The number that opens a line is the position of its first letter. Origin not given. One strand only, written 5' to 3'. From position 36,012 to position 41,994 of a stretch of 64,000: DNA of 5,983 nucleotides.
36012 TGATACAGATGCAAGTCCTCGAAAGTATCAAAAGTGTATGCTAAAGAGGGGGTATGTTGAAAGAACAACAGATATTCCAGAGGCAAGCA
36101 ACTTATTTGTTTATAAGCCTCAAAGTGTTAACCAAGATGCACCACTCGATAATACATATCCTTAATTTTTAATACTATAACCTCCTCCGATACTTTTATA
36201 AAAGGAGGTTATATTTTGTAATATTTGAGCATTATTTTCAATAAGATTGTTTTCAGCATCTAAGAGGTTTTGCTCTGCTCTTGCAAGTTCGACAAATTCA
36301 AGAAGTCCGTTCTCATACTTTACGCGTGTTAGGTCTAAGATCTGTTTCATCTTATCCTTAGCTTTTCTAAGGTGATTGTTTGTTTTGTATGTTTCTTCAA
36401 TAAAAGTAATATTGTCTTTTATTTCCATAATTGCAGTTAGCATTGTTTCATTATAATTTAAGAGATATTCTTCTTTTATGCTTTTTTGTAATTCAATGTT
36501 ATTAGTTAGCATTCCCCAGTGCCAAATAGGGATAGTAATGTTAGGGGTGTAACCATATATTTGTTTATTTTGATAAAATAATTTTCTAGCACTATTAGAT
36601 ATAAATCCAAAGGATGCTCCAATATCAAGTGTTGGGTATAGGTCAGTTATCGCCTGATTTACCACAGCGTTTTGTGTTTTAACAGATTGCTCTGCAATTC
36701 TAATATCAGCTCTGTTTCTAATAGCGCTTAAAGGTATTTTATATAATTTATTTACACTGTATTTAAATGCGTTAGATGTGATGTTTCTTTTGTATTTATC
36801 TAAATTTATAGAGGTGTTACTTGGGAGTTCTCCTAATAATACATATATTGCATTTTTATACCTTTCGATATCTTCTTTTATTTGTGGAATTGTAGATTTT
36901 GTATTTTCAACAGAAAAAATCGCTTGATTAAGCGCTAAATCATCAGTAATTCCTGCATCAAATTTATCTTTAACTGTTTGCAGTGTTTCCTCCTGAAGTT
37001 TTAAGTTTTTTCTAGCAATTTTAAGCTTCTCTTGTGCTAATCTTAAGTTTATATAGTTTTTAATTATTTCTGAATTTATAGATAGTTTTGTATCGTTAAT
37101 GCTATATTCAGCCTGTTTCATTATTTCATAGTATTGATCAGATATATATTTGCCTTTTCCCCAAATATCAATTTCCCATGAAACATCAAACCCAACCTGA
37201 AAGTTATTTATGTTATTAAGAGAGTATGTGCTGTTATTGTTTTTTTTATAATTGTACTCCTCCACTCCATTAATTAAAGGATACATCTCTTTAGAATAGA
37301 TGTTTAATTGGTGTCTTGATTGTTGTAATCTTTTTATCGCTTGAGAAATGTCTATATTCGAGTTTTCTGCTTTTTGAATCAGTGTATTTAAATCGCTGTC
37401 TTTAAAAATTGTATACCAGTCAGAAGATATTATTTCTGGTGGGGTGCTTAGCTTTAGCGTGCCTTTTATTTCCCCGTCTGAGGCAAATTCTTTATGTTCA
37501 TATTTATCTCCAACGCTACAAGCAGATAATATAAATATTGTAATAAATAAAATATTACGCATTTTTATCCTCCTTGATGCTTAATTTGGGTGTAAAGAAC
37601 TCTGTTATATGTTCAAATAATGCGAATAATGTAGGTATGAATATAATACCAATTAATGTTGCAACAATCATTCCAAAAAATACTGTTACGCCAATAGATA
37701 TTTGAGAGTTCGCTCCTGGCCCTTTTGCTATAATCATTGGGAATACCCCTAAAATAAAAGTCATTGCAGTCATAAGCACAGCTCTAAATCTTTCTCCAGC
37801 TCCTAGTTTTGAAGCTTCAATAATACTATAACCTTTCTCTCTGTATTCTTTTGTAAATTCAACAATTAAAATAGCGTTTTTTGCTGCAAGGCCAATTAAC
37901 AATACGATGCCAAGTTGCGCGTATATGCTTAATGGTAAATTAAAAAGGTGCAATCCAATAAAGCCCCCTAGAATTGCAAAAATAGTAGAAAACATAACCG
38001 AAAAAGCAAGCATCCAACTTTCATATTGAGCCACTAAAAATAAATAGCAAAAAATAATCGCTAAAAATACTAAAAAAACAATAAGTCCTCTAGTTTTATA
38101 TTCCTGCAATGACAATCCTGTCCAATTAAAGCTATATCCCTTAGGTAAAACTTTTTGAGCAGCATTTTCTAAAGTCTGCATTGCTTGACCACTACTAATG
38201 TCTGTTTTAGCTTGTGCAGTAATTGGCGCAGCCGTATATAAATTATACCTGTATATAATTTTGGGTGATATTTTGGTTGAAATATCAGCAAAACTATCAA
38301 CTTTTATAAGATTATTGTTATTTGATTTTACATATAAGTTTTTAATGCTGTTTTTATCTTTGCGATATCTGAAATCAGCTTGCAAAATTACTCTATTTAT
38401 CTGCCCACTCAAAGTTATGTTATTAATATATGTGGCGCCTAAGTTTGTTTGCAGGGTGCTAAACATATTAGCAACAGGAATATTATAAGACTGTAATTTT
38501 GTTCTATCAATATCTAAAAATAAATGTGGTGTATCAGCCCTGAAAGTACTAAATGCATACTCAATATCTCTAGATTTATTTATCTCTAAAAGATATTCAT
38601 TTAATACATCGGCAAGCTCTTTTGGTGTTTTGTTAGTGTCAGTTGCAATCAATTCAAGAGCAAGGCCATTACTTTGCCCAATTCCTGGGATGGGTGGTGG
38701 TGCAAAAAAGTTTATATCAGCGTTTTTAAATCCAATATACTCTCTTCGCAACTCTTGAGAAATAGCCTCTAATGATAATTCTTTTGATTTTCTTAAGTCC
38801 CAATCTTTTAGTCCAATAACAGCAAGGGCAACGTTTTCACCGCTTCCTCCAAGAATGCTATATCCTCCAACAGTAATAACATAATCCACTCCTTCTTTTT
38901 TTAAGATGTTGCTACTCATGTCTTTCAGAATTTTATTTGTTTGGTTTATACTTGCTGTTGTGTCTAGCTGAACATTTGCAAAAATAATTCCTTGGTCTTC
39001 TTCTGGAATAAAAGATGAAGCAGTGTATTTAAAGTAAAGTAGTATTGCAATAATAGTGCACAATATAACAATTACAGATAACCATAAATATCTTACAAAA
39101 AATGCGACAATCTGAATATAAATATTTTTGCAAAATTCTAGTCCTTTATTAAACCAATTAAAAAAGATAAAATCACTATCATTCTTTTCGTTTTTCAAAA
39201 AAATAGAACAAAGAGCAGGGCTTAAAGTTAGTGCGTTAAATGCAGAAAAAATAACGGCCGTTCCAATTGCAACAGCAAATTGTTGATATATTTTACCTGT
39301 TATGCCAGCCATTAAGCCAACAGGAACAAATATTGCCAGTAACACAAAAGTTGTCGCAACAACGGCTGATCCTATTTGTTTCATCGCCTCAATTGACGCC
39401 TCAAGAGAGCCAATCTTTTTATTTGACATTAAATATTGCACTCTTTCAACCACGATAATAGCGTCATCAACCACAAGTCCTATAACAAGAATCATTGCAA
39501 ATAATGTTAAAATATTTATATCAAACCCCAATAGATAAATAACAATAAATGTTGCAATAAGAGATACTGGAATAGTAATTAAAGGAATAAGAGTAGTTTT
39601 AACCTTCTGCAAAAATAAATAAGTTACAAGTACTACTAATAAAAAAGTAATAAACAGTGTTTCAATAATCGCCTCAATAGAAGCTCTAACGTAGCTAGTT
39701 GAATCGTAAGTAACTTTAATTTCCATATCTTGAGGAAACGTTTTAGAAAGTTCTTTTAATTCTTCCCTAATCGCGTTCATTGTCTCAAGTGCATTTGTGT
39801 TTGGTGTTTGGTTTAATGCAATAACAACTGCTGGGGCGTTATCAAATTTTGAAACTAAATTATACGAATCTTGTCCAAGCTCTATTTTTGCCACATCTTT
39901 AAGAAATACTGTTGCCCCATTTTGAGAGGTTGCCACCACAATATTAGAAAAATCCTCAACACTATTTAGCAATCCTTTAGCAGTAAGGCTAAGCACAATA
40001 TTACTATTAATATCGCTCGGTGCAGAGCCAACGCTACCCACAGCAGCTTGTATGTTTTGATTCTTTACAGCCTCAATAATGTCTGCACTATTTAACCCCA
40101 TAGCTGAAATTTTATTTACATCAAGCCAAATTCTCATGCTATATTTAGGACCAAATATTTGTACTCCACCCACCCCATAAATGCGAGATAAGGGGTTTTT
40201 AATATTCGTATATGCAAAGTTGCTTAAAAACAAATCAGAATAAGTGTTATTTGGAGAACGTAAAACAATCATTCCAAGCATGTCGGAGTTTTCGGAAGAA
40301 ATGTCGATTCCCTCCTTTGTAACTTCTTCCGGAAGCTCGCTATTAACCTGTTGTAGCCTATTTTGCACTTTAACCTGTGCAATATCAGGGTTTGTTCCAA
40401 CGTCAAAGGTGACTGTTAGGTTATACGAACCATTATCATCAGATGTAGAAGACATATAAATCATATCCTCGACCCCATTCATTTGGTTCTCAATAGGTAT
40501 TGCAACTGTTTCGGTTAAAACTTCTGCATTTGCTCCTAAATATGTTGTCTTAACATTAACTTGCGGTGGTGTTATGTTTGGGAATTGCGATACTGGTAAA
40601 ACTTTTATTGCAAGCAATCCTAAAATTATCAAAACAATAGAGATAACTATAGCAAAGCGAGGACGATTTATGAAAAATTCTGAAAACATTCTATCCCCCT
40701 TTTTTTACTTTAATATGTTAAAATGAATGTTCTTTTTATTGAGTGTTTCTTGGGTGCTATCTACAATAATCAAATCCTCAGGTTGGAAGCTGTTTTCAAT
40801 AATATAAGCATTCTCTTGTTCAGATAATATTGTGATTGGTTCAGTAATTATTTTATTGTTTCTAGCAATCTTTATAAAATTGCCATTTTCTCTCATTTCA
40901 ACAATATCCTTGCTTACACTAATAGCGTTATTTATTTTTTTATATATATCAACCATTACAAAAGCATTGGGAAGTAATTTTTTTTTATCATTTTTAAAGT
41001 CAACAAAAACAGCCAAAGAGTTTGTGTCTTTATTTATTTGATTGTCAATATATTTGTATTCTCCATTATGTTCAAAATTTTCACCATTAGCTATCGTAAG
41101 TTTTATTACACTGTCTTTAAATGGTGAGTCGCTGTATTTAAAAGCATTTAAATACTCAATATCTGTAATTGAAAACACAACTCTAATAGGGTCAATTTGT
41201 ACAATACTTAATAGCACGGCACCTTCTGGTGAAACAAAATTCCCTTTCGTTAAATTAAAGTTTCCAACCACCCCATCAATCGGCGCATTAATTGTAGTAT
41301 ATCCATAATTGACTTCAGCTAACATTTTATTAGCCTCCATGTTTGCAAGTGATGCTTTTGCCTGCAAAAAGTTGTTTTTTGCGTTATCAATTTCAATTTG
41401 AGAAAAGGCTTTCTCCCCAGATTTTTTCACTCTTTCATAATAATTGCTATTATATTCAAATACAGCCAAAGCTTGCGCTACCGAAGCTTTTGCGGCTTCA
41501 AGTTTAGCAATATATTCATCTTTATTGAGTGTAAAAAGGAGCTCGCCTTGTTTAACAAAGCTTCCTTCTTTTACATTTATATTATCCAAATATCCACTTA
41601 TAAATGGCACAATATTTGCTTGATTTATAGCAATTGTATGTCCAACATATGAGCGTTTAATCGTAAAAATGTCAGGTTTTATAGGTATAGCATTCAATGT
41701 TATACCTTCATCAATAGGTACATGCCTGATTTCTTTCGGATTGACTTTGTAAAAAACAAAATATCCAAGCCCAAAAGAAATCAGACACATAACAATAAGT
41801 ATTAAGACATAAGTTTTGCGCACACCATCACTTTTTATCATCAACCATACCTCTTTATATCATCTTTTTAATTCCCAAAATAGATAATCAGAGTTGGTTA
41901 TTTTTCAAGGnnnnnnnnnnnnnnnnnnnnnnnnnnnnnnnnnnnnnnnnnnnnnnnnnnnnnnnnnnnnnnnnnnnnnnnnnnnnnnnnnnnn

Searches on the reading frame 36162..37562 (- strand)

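Call 77: search_protein_families(library=pfam, proteins=[window:36162-37562:-], max_evalue=0.00001)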
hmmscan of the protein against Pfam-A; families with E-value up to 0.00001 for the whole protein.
window:36162-37562:- (466 aa): 1 family
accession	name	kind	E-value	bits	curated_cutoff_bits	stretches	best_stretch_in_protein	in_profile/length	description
PF02321.23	OEP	-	5.1e-39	134.5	22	2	58-244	1-187/187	Outer membrane efflux protein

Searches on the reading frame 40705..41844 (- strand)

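Call 77: search_protein_families(library=pfam, proteins=[window:40705-41844:-], max_evalue=0.00001)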
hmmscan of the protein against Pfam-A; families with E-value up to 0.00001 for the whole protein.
window:40705-41844:- (379 aa): 3 families
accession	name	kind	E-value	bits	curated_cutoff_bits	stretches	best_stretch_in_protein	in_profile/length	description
PF16576.10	HlyD_D23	-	4.4e-15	56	30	1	75-296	19-214/214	Barrel-sandwich domain of CusB or HlyD membrane-fusion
PF13437.12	HlyD_3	-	2.7e-12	47.8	22.2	1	184-292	1-105/106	HlyD family secretion protein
PF13533.13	Biotin_lipoyl_2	-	2.4e-06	27.6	29.8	0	82-107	7-32/32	Biotin-lipoyl like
